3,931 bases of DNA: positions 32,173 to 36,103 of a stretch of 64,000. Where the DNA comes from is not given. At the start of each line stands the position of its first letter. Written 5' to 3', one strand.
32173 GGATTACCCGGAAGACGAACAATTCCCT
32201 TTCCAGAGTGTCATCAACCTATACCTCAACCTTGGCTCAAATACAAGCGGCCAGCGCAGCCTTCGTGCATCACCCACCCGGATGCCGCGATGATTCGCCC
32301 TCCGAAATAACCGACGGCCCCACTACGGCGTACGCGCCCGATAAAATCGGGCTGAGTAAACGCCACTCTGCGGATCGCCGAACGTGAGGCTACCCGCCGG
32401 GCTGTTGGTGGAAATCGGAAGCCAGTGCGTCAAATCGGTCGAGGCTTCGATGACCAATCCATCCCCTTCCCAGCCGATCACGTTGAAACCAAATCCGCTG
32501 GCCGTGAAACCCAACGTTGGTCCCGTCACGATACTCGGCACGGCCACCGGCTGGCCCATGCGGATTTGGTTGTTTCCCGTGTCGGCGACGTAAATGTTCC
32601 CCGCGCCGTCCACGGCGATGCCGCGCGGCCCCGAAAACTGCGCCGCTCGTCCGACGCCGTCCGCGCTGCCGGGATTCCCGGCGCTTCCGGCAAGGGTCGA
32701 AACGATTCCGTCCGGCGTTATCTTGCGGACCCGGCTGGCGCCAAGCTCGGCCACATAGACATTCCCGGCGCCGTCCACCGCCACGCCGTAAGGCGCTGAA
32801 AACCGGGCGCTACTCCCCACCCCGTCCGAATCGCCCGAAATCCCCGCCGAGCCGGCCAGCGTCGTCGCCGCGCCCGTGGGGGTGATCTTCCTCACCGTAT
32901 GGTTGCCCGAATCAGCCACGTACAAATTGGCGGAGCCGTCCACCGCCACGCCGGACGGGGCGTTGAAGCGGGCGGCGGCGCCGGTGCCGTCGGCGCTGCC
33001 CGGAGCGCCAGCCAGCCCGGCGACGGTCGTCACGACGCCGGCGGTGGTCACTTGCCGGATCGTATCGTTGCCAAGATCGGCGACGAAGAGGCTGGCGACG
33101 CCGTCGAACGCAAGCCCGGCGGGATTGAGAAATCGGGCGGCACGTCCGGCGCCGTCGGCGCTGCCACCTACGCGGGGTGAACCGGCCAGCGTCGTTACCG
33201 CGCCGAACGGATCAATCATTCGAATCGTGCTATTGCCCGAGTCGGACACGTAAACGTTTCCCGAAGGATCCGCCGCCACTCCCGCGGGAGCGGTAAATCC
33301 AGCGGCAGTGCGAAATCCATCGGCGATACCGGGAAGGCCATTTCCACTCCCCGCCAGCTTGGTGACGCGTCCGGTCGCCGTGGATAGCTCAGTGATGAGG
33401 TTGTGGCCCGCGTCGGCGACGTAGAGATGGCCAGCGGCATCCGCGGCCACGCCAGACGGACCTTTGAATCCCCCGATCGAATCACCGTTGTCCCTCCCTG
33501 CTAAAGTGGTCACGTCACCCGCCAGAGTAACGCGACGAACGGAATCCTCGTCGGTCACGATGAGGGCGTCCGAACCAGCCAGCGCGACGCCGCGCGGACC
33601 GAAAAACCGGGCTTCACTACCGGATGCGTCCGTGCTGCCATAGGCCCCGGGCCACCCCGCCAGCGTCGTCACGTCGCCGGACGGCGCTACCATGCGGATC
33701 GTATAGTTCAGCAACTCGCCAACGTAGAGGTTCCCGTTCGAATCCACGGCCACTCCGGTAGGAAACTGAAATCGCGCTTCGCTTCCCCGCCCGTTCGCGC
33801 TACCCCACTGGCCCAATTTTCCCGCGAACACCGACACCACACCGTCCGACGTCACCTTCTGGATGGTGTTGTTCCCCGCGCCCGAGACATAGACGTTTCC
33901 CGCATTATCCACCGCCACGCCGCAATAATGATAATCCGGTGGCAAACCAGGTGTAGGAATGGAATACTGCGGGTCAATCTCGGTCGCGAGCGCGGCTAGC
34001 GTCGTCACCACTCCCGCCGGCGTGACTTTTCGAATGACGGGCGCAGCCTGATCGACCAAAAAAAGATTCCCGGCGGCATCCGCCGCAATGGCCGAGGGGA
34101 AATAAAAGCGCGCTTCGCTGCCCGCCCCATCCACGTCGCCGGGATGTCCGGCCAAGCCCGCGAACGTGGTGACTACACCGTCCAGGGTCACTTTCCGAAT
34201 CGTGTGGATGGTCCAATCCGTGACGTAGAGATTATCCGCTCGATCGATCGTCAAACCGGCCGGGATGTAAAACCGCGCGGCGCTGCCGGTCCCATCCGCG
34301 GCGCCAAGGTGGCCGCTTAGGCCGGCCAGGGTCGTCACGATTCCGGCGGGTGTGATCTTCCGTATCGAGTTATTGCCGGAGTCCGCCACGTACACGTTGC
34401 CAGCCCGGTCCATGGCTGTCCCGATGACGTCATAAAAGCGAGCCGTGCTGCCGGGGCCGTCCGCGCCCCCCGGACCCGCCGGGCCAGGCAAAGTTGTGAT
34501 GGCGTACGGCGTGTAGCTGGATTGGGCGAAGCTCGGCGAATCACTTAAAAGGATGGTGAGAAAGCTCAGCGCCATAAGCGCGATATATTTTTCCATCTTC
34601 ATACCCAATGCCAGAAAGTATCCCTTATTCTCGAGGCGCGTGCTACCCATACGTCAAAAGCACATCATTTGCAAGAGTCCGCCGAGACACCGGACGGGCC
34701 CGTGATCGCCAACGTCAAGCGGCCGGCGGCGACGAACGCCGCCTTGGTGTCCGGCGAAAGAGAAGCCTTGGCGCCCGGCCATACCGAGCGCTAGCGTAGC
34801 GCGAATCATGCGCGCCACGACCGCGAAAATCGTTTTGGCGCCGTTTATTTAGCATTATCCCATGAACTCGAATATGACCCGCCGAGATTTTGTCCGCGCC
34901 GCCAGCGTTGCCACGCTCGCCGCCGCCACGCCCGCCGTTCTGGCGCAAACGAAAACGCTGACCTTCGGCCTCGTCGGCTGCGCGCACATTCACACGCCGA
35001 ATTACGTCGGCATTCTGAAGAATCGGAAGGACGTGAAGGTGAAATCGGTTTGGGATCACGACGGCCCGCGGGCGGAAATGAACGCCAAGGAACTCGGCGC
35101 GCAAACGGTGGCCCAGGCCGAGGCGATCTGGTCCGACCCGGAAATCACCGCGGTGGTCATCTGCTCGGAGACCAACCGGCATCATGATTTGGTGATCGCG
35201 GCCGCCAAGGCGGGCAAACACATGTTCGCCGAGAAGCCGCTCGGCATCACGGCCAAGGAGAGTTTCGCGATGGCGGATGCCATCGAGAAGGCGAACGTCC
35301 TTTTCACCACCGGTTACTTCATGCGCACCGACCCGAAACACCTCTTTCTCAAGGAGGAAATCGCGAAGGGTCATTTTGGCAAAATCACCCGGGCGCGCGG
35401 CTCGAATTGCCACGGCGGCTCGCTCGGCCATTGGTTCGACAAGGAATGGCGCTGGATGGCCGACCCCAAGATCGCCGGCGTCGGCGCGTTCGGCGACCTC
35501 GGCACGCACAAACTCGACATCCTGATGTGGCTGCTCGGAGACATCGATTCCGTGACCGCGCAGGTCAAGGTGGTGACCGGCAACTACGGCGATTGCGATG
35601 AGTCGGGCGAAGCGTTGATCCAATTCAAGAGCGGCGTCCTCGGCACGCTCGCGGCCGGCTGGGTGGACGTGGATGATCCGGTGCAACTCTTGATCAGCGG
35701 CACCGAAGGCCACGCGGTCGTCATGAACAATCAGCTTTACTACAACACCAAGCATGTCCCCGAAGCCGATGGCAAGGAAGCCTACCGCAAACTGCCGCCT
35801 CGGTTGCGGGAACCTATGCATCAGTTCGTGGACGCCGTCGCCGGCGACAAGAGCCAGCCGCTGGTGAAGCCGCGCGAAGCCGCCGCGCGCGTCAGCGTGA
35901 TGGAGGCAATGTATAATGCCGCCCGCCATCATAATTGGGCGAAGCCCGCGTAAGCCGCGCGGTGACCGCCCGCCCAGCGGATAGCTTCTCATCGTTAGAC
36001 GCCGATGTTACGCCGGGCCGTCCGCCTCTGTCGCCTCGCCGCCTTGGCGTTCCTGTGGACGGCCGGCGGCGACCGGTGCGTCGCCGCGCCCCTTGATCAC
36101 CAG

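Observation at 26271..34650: Tandem array of three ~770-aa secreted NHL-repeat paralogues with an orphan pseudopilin-like gene between them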

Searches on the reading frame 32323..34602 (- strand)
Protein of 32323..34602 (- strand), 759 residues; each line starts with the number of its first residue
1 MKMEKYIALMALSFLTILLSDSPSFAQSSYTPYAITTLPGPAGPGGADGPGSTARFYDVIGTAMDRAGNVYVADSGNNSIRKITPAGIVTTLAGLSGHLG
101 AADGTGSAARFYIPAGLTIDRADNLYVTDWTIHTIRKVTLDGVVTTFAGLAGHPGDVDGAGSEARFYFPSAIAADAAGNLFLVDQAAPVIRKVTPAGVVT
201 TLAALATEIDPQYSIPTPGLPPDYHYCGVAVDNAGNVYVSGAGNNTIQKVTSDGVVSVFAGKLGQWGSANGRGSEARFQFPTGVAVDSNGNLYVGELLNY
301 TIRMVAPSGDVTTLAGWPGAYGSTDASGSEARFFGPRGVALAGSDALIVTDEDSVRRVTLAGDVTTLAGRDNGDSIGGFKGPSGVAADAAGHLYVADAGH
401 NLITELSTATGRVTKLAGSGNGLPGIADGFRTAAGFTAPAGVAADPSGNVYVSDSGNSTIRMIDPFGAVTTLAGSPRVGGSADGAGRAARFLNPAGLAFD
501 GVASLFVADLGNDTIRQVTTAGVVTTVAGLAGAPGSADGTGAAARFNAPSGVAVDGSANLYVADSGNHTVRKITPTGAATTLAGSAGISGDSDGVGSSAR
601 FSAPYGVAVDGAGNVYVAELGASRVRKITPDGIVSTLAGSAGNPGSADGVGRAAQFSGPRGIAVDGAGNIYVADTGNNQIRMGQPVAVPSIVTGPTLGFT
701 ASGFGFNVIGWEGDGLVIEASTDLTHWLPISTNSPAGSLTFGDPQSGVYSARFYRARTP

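Call 7: search_protein_families(library=pfam, proteins=[window:32323-34602:-], max_evalue=0.01)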
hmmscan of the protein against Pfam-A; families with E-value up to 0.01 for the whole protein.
window:32323-34602:- (759 aa): 10 families
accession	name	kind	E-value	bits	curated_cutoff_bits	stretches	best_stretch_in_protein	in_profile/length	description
PF01436.27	NHL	-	1.4e-54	179.9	20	6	656-681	1-26/28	NHL repeat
PF25021.1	TEN_NHL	-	1.7e-41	142.8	27.1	4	595-642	135-180/357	Teneurin NHL domain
PF06739.17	SBBP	-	6e-22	77.8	20.5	2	280-295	14-29/38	Beta-propeller repeat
PF08450.18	SGL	-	2.5e-16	60.5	26.3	1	560-634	148-216/246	SMP-30/Gluconolactonase/LRE-like region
PF24684.1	Vgb_lyase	-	3.2e-11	43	50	1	113-259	98-216/290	Virginiamycin B lyase family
PF22701.2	Mala_s_1-like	-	1.8e-09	38.1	27.5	0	606-673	92-146/195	Mal s 1 allergenic protein-like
PF01731.26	Arylesterase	-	2.1e-08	34.7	21.3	0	275-302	50-78/86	Arylesterase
PF05787.19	PhoX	-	3.5e-06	26.9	24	0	598-656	425-486/515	Alkaline phosphatase PhoX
PF06977.17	SdiA-regulated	-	2.1e-05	24.3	21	0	389-453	182-239/249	SdiA-regulated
PF07494.17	Reg_prop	-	0.00019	21.7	20.4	0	283-295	9-21/24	Two component regulator propeller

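Call 8: search_protein_families(library=ncbifam, proteins=[window:32323-34602:-], max_evalue=0.01)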
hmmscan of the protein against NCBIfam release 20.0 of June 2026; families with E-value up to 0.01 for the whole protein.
window:32323-34602:- (759 aa): 5 families
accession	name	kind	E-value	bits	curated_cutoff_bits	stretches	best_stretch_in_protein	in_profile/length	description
NF035926.1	scyF_NHL_VPEP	equivalog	1.7e-49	169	350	5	228-476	46-286/376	scytonemin biosynthesis PEP-CTERM protein ScyF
NF033206.1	ScyE_fam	subfamily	1.2e-26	94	80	3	114-300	10-227/333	ScyD/ScyE family protein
NF047494.1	Lepto_SBBP_lipo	equivalog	6.3e-15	54.8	400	1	228-294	133-203/466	SBBP repeat beta-propeller lipoprotein, LipL53 family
NF000022.1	stregra_B_VgbA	exception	3.2e-05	23.2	600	0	115-315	18-177/299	streptogramin B lyase Vgb(A)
NF047780.1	LIC12708_fam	subfamily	0.00043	19.2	150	0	235-300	67-141/391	LIC_12708 family protein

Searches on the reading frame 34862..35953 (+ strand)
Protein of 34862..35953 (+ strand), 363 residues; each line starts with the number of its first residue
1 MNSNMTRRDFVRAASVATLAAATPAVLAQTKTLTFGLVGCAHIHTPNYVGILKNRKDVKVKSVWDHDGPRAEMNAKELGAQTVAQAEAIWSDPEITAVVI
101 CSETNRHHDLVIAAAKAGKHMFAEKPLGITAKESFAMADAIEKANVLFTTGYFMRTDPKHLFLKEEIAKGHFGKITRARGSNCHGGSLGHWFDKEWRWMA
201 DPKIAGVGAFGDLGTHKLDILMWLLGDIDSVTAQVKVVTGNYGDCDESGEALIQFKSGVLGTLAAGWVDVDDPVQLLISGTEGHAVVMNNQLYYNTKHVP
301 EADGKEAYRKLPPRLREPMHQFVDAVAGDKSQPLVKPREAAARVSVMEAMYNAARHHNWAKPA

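Call 15: search_protein_families(library=pfam, proteins=[window:34862-35953:+], max_evalue=10)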
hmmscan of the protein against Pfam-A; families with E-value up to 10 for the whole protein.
window:34862-35953:+ (363 aa): 5 families
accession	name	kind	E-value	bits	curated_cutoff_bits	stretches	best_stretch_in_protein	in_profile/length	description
PF22725.1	GFO_IDH_MocA_C3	-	5.8e-23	81.7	27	1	163-285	4-123/124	GFO/IDH/MocA C-terminal domain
PF01408.29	GFO_IDH_MocA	-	5.7e-21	75.9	24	1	34-152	2-120/120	Oxidoreductase family, NAD-binding Rossmann fold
PF02894.22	GFO_IDH_MocA_C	-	2.3e-17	64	22.9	1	164-360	1-216/218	Oxidoreductase family, C-terminal alpha/beta domain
PF10518.14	TAT_signal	-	0.0065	16.8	22.7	1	4-24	1-21/21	TAT (twin-arginine translocation) pathway signal sequence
PF03447.22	NAD_binding_3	-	0.035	15.3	24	1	53-122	14-86/116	Homoserine dehydrogenase, NAD binding domain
